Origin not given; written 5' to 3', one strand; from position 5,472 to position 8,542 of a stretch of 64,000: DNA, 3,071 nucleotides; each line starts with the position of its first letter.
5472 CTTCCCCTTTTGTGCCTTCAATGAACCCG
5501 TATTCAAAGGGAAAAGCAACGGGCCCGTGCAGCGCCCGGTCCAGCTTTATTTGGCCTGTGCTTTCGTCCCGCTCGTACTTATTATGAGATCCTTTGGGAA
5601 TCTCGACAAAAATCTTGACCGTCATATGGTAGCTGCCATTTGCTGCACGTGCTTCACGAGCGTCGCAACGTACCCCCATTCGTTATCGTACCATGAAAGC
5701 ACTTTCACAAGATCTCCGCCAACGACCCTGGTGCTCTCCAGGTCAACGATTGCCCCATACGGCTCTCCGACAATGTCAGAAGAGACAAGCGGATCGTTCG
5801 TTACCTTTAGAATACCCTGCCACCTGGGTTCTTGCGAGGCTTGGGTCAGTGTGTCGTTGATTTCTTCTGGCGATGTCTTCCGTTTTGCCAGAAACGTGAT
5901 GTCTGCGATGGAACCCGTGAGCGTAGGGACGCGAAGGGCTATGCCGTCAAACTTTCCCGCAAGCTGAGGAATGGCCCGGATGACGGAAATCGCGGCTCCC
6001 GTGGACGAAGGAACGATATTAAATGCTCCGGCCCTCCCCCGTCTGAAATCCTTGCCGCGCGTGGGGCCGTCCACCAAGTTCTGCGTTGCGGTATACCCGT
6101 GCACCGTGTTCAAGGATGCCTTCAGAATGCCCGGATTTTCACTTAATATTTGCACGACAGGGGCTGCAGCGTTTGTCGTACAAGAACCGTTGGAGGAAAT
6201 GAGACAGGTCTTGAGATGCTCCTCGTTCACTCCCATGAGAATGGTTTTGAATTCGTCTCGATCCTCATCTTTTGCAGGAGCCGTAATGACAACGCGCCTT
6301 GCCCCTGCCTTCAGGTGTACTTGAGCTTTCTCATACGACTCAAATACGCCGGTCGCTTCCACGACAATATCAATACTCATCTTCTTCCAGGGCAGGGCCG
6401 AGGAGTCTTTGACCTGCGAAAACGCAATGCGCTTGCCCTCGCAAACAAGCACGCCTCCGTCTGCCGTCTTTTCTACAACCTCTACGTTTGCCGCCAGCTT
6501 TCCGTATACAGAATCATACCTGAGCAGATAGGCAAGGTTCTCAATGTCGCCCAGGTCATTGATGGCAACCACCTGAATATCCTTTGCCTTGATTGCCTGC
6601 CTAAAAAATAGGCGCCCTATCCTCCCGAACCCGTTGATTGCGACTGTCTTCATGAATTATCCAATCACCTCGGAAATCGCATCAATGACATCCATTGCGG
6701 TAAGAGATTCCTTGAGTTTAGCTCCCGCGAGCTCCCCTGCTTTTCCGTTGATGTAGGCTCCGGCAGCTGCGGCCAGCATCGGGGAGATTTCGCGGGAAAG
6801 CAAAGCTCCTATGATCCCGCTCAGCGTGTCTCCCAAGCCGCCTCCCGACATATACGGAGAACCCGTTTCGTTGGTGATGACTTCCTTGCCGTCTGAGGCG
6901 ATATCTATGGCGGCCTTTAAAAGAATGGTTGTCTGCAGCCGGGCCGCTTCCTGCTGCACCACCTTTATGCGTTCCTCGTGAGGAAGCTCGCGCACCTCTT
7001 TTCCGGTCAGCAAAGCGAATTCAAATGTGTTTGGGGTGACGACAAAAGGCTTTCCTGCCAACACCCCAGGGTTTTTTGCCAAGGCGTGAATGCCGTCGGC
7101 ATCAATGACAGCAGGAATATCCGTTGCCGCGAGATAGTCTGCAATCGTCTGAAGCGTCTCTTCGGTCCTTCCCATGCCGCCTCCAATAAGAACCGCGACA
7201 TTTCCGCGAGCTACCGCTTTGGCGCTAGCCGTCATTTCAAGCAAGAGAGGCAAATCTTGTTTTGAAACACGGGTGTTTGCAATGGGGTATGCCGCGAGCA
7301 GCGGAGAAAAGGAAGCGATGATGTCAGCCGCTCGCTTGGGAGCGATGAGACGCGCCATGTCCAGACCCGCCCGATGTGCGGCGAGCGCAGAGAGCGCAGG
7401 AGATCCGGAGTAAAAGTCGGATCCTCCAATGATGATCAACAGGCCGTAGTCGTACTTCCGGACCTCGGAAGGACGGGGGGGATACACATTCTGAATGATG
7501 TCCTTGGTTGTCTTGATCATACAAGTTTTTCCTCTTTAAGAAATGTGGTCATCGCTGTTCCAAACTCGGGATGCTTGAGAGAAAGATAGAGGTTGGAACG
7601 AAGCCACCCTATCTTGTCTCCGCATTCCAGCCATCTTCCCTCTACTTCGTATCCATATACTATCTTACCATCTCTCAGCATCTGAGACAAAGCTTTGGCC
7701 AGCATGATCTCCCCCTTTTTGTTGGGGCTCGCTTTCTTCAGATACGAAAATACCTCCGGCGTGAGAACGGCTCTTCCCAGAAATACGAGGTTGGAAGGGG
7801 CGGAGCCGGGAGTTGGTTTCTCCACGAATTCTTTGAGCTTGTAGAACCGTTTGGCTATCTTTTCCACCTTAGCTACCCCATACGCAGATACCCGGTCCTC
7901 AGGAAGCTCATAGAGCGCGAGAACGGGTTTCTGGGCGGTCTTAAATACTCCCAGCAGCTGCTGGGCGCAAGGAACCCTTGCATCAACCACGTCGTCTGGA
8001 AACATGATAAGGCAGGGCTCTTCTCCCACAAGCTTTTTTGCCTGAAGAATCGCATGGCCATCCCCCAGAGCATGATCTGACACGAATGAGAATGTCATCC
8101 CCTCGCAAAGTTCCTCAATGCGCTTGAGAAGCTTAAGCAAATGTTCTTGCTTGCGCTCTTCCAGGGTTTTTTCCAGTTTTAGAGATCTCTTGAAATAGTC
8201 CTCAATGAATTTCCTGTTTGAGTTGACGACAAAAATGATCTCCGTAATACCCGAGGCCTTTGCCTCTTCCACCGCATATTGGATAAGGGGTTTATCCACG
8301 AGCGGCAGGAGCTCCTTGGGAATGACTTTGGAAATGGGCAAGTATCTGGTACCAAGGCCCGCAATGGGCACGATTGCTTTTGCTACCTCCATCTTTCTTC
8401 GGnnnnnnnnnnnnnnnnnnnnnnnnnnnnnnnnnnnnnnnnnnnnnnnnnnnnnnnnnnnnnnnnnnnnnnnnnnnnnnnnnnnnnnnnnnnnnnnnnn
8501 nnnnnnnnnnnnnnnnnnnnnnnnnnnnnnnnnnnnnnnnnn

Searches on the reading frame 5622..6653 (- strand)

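Call 71: search_protein_families(library=pfam, proteins=[window:5622-6653:-], max_evalue=0.001)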
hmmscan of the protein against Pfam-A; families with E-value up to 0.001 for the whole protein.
window:5622-6653:- (343 aa): 2 families
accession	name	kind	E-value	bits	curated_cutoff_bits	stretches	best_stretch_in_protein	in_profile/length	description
PF02800.25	Gp_dh_C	-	1.1e-48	165.3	24.4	1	164-322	2-158/158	Glyceraldehyde 3-phosphate dehydrogenase, C-terminal domain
PF00044.30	Gp_dh_N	-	3e-33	114.6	31.7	1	3-106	2-100/101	Glyceraldehyde 3-phosphate dehydrogenase, NAD binding domain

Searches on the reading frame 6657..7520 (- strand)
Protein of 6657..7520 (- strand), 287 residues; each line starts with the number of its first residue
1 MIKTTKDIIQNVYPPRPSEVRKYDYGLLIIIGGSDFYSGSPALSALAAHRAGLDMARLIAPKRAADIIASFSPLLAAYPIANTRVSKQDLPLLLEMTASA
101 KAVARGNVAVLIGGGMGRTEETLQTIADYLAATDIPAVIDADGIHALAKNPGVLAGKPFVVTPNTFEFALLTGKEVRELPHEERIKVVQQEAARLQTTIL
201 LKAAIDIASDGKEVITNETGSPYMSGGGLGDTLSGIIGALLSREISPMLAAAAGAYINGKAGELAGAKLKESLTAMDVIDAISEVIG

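Call 72: search_protein_families(library=pfam, proteins=[window:6657-7520:-], max_evalue=0.01)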
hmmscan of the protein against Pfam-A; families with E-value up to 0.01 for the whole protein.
window:6657-7520:- (287 aa): 3 families
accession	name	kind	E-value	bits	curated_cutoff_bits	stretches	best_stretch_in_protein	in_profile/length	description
PF01256.23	Carb_kinase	-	4.2e-44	151.3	27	1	29-282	2-240/242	NAD(P)H-hydrate dehydratase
PF02110.20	HK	-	9.3e-07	28.9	27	1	181-285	137-244/247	Hydroxyethylthiazole kinase family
PF08543.17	Phos_pyr_kin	-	6.4e-06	26.2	27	1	111-252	63-222/246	Phosphomethylpyrimidine kinase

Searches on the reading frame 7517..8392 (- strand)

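Call 72: search_protein_families(library=pfam, proteins=[window:7517-8392:-], max_evalue=0.01)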
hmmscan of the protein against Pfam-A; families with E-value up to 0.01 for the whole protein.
window:7517-8392:- (291 aa): 4 families
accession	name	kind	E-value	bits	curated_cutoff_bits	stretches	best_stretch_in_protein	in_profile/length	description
PF00483.29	NTP_transferase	-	2.1e-25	90.2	21.2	1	6-259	2-231/245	Nucleotidyl transferase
PF12804.13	NTP_transf_3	-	4.3e-05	24.2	27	1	7-151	2-112/160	MobA-like NTP transferase domain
PF02348.25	CTP_transf_3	-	0.0033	17.7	22.6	1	23-66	13-55/217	Cytidylyltransferase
PF01128.25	IspD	-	0.0073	16.5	27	0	6-60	3-55/221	2-C-methyl-D-erythritol 4-phosphate cytidylyltransferase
